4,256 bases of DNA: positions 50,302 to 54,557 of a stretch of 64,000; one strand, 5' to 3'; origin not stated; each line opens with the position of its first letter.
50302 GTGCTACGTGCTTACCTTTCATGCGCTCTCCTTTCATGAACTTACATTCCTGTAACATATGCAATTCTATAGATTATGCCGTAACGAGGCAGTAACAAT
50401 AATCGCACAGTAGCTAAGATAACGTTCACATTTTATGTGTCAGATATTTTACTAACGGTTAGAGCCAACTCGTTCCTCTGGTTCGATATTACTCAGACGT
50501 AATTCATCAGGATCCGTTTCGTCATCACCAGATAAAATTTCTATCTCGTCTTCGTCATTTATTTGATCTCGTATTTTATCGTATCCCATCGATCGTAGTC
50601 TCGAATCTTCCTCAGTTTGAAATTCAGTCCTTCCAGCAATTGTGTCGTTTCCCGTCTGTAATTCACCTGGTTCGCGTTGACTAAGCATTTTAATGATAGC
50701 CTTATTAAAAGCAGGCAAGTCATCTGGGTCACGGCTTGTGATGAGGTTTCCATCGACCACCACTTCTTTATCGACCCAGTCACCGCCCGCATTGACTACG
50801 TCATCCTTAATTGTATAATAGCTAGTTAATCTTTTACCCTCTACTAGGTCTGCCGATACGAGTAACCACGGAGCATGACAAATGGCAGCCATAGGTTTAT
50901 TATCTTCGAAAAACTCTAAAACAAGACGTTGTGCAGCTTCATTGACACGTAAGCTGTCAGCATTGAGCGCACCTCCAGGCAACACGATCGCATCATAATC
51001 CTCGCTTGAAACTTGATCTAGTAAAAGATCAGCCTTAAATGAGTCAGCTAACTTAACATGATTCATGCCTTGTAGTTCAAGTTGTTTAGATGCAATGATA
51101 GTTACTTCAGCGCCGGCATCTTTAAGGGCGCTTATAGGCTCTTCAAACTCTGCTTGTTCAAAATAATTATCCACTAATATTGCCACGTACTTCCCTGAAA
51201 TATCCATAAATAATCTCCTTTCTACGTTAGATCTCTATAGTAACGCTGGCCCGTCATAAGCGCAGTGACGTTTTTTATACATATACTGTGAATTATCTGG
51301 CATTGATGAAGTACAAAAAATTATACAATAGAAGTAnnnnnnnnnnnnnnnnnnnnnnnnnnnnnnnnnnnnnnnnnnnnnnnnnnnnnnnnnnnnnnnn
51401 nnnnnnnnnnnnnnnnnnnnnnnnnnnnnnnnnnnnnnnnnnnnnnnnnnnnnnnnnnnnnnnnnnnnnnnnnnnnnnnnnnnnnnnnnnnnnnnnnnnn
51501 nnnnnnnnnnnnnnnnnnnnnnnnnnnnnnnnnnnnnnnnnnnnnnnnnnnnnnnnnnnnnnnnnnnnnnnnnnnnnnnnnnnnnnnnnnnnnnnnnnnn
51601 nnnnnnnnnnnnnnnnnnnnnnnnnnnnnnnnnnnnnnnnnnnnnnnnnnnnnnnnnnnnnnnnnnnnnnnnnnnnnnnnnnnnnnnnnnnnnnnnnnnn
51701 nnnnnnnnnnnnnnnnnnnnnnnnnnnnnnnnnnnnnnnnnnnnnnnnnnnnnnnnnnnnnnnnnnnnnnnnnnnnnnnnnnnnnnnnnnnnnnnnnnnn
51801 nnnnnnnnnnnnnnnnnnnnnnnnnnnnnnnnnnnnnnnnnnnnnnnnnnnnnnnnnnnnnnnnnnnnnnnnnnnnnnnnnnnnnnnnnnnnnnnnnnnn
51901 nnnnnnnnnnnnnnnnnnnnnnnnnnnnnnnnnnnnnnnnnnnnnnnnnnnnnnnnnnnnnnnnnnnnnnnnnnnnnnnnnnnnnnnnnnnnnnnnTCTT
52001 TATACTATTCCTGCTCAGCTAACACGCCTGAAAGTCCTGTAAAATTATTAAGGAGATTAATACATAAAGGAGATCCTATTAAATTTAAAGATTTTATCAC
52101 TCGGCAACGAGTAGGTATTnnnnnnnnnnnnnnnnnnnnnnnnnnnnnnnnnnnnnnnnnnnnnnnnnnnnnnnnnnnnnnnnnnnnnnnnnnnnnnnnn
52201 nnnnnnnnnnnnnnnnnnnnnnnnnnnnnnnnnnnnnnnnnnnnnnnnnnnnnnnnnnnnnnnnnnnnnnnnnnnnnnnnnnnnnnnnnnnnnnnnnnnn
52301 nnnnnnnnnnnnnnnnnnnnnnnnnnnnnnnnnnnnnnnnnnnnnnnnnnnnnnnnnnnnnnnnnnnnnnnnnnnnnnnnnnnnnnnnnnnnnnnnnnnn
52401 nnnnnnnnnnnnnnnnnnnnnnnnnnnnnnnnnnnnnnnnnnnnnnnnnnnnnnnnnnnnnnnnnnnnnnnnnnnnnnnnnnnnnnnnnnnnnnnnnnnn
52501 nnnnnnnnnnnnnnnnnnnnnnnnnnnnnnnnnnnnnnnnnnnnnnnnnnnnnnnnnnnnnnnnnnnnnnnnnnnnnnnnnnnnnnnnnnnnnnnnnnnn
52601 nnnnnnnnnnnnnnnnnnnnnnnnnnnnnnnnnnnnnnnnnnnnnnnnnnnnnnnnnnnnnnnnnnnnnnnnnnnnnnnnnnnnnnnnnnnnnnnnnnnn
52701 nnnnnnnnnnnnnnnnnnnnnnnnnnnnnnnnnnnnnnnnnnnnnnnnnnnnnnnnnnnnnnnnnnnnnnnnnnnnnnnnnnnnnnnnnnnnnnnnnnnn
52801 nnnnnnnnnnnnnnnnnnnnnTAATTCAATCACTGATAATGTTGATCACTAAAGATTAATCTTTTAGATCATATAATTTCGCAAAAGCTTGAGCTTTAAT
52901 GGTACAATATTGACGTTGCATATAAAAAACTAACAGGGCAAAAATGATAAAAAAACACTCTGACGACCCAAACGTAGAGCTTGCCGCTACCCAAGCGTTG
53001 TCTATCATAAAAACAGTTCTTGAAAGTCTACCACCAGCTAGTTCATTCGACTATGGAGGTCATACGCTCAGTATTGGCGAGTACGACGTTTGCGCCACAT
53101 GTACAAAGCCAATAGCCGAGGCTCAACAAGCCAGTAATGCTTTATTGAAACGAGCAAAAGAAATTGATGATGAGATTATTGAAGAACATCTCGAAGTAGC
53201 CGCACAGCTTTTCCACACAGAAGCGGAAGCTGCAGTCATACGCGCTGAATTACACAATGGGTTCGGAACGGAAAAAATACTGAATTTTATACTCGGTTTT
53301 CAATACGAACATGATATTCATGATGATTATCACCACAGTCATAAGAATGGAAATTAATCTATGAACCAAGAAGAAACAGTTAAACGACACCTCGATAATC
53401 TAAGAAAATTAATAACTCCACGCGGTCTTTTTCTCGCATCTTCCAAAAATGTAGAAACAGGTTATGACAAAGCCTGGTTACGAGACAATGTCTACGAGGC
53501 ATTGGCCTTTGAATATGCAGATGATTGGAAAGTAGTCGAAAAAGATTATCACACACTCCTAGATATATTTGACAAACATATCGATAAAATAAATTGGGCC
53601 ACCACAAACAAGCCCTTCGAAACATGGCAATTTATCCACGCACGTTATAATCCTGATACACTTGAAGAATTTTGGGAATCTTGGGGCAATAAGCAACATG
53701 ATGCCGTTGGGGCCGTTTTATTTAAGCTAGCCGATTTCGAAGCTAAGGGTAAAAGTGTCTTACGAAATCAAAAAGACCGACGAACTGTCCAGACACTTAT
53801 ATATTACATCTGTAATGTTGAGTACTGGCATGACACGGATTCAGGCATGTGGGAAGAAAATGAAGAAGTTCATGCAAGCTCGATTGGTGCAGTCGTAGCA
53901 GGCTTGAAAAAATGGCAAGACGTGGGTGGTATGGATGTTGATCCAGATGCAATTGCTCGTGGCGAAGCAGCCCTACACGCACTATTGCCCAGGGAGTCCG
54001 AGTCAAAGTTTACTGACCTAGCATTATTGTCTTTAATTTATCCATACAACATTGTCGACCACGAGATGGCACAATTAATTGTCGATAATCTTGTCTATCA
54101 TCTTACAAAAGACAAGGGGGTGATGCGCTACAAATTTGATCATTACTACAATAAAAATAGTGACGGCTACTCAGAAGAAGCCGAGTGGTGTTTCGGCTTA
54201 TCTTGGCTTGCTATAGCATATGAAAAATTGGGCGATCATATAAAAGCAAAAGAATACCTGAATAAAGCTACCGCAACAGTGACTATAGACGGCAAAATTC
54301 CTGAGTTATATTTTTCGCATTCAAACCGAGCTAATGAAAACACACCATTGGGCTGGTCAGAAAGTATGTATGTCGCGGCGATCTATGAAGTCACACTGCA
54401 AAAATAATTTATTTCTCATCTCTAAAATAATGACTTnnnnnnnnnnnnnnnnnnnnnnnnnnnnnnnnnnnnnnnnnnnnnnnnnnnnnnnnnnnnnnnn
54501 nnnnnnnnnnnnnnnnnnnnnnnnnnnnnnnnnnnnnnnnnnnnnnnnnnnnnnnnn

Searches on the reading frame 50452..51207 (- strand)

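Call 87: search_protein_families(library=pfam, proteins=[window:50452-51207:-], max_evalue=0.001)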
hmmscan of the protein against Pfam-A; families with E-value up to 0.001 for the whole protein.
window:50452-51207:- (251 aa): 2 families
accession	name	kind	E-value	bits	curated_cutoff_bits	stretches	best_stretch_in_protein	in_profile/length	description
PF01965.30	DJ-1_PfpI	-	6.9e-53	179.3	26.6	1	7-173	2-164/165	DJ-1/PfpI family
PF18011.7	Catalase_C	-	0.00025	21.1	24.6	1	5-116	2-110/150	C-terminal domain found in long catalases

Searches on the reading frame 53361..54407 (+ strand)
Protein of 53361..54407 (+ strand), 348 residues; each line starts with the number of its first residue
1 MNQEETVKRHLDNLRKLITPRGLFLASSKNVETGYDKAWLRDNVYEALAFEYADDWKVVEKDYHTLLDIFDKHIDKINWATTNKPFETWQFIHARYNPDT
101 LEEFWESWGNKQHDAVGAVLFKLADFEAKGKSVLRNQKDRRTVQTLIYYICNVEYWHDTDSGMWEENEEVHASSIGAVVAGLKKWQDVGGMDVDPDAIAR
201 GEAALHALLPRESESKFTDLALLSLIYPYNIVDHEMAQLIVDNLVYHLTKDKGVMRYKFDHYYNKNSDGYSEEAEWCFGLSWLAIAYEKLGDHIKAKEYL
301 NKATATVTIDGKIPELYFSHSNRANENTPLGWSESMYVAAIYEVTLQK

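Call 87: search_protein_families(library=pfam, proteins=[window:53361-54407:+], max_evalue=0.001)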
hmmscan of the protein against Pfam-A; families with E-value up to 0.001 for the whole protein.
window:53361-54407:+ (348 aa): 2 families
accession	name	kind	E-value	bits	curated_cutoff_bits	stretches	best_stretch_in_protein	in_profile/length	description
PF00723.27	Glyco_hydro_15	-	3.2e-16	59.7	22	1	21-182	23-189/427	Glycosyl hydrolases family 15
PF07719.23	TPR_2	-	0.00034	21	27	0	279-304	3-28/34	Tetratricopeptide repeat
